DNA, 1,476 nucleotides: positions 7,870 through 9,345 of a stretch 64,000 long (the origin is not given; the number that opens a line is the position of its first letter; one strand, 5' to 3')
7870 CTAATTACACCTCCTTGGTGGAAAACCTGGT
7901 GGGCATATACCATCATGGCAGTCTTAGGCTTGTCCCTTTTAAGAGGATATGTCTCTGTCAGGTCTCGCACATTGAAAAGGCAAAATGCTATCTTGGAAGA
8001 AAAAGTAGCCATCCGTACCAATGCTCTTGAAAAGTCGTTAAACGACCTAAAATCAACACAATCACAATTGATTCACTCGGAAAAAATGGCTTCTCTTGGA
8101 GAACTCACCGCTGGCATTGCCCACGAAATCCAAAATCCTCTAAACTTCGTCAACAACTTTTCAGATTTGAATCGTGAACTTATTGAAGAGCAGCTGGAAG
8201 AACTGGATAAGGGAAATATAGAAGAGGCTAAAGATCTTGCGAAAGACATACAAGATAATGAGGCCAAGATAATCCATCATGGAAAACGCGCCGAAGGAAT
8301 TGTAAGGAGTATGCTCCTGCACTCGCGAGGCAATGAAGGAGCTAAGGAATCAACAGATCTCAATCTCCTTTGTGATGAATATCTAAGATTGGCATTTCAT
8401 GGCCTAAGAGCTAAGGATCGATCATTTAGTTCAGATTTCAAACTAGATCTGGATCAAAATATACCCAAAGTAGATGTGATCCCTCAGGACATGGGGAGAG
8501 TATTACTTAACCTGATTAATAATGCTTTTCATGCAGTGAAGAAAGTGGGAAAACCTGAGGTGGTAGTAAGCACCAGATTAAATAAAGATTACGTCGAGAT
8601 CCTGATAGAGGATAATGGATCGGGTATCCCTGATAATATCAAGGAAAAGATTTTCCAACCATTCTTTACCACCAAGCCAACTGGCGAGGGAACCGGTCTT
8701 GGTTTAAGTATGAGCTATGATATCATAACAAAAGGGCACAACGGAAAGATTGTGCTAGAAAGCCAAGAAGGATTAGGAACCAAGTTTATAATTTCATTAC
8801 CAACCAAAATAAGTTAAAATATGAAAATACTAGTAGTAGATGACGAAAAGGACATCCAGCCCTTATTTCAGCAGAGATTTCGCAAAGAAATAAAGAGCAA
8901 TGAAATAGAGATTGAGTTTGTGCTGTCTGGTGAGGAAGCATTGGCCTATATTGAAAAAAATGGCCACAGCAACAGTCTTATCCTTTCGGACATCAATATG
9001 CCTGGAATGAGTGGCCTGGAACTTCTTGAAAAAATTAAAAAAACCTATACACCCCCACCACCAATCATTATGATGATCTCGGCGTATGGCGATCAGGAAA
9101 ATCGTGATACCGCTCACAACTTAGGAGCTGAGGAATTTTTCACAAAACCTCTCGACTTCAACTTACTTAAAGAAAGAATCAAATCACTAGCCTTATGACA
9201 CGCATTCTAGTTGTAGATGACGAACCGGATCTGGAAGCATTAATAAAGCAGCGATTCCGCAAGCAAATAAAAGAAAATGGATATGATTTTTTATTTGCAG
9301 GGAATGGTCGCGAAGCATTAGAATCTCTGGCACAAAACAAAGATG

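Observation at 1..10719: Output-less multi-kinase array: four tandem sensor kinases with one transmitter type, three sensor architectures, and three receivers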

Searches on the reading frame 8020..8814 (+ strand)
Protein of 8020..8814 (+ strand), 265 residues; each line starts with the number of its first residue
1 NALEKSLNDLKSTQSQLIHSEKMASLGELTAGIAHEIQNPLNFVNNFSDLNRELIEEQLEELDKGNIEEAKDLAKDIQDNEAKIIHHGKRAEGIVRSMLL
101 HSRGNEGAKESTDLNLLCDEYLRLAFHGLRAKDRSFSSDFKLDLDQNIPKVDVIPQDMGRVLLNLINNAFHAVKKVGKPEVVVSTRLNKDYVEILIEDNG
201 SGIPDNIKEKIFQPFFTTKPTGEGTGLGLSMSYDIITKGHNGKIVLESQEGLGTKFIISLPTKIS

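Call 57: search_solved_structures(query=window:8020-8814:+, max_evalue=1e-10, show_alignments=2)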
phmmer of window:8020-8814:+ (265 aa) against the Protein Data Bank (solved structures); distinct sequences matched with E-value up to 1e-10: 22.
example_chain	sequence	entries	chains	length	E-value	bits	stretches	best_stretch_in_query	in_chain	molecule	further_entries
3a0r_A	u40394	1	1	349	1.2e-25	93.6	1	14-261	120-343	Sensor protein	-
8a7f_A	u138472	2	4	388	3.6e-25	92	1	10-262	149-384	Putative Sensory box protein,Sensor protein FixL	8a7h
8a3u_A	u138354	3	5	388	3.6e-25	92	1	10-262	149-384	Putative Sensory box protein,Sensor protein FixL | Putative Sensory box protein,Putative Sensory box protein,Sensor protein FixL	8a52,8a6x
4gcz_A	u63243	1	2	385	3.6e-25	92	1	10-262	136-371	Blue-light photoreceptor, Sensor protein fixL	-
9jfj_A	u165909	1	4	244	4.3e-25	91.8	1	13-264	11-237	Sensor histidine kinase ZraS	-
5idj_A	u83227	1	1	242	3.4e-20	75.7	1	19-262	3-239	Histidine kinase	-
8vc9_A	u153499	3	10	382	8.2e-20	74.5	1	13-261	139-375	Leptospira virulence regulator B (LvrB) | histidine kinase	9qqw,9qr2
3a0t_A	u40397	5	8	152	9e-19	71.1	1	112-261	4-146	Sensor protein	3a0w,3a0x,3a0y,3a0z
4jas_A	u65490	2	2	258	9.5e-19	71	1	27-261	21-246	Histidine kinase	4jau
5uht_A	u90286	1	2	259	3.7e-18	69.1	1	27-261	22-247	Sensor histidine kinase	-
2c2a_A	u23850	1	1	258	3.8e-18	69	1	27-261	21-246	SENSOR HISTIDINE KINASE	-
3dge_A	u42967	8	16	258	3.9e-18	69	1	27-261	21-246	Sensor protein | Histidine kinase | Sensor histidine kinase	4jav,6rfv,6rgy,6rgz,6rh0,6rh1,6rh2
6azr_A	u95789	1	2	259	6.6e-18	68.2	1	27-261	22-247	Sensor histidine kinase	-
9p6i_A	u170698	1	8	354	1.3e-17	67.3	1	157-262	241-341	histidine kinase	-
6rh7_A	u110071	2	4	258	7e-17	64.9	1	28-261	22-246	Sensor histidine kinase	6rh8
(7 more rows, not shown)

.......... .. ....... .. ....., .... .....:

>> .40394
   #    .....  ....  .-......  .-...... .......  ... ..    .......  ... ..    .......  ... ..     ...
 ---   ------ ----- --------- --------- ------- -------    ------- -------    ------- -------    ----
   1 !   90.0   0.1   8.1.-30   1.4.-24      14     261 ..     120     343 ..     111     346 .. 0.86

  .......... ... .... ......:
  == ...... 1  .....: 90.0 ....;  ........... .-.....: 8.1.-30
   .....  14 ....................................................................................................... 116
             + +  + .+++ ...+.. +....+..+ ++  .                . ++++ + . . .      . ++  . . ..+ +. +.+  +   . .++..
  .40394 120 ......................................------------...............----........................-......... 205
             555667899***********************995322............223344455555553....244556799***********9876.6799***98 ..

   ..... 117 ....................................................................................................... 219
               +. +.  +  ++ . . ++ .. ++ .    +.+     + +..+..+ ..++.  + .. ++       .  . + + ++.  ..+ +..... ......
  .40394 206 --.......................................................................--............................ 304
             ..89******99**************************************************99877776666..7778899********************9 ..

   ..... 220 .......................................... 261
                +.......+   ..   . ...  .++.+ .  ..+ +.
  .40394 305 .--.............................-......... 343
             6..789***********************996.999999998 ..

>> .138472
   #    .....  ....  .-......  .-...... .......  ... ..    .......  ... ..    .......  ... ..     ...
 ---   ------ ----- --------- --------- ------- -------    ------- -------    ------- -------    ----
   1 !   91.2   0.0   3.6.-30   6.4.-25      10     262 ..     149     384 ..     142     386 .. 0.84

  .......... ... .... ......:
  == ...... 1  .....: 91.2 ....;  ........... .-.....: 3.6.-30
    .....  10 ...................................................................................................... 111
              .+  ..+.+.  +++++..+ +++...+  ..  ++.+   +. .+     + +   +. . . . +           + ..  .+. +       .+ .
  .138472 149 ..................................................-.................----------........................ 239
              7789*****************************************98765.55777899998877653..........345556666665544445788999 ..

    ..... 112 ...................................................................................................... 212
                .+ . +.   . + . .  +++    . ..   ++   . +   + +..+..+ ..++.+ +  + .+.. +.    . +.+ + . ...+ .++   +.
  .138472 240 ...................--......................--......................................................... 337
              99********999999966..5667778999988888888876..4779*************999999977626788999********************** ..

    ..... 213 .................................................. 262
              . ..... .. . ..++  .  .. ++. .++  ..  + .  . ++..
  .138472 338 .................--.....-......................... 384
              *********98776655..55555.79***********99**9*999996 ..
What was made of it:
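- Closest known: Rec-controlled histidine kinases, prototype LvrA-LvrB-LvrC of Leptospira. Different: It is the K1-K4 transmitter that resembles LvrB's (call 57).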

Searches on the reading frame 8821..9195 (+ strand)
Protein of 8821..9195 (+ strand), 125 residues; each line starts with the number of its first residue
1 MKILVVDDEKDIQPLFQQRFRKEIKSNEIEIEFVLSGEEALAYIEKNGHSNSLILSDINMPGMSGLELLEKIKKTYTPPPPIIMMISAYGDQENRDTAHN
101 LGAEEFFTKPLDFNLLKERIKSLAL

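Call 3: search_protein_families(library=pfam, proteins=[window:8821-9195:+], max_evalue=0.01)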
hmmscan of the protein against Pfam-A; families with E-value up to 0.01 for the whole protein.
window:8821-9195:+ (125 aa): 1 family
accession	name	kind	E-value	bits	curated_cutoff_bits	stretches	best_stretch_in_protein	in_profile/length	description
PF00072.30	Response_reg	-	1e-22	80.8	30.2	1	3-121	1-111/111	Response regulator receiver domain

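Call 19: search_protein_families(library=pfam, proteins=[window:8821-9195:+], max_evalue=5)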
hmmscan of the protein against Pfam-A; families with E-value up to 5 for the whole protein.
window:8821-9195:+ (125 aa): 3 families
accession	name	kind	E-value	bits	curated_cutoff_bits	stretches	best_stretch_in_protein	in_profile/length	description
PF00072.30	Response_reg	-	1e-22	80.8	30.2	1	3-121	1-111/111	Response regulator receiver domain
PF01379.25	Porphobil_deam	-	0.074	13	22.1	1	83-121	31-69/207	Porphobilinogen deaminase, dipyromethane cofactor binding domain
PF05025.18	RbsD_FucU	-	0.079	13.8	25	1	39-73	10-41/138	RbsD / FucU transport protein family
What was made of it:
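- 8821..9198 (+): R1: stand-alone receiver of 125 aa (D8, D9, D57, S87, K109). Response_reg 1e-22 and nothing else (calls 3, 19).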

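Call 20: search_protein_families(library=ncbifam, proteins=[window:8821-9195:+], max_evalue=0.01)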
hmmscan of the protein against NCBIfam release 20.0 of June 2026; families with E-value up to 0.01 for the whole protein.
window:8821-9195:+ (125 aa): 94 families (the best 25 are shown)
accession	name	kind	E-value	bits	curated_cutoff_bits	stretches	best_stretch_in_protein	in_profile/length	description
TIGR02875.1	spore_0_A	equivalog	1.6e-17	63.6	200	1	2-124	4-122/262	sporulation transcription factor Spo0A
NF041734.1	resp_reg_RppA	equivalog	8.7e-17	61.2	250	1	1-123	1-117/229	two-component system response regulator RppA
NF053854.1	RespRegPhoBBctds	equivalog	3e-16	59.5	270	1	3-123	1-114/225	two-component system response regulator PhoB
NF007135.0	PRK09581.1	equivalog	1.1e-15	57.4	474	1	2-124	4-120/457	PleD family two-component system response regulator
TIGR01818.1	ntrC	equivalog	7.6e-15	54.6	558.6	1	3-114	1-104/463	nitrogen regulation protein NR(I)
NF000403.1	vanR-C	exception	1.8e-14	53.9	480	1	2-119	4-112/231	vancomycin resistance response regulator transcription factor VanR-C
NF040534.1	resp_reg_YycF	equivalog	2.2e-14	53.3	340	1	2-121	2-112/231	response regulator YycF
TIGR02154.1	PhoB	equivalog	2.6e-14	53.1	296.2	1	2-123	4-119/226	phosphate regulon transcriptional regulator PhoB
NF046026.1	HisKinCckACaul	equivalog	4.2e-14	51.6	1000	1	2-122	560-674/678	cell cycle histidine kinase CckA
NF007969.0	PRK10693.1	equivalog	6.8e-14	51.6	329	1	2-120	9-120/337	two-component system response regulator RssB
NF033117.2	vanR_ACDEGLN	exception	7e-14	51.9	350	1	3-121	1-110/226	VanR-ABDEGLN family response regulator transcription factor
NF053512.1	nitric_RR_NosR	exception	1.3e-13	50.7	400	1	3-120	1-111/422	response regulator c-di-GMP phosphodiesterase, NosR family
NF045944.1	ResRegRpaBCyano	equivalog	3.6e-13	49.4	330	1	4-123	1-111/229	response regulator transcription factor RpaB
NF012023.0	PRK15479.1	equivalog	3.7e-12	46.3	337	1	1-123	1-115/224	transcriptional regulator TctD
NF041946.1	LuxO_transreg_Vib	equivalog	5.7e-12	45.2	800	1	21-117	13-105/463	quorum-sensing sigma-54 dependent transcriptional regulator LuxO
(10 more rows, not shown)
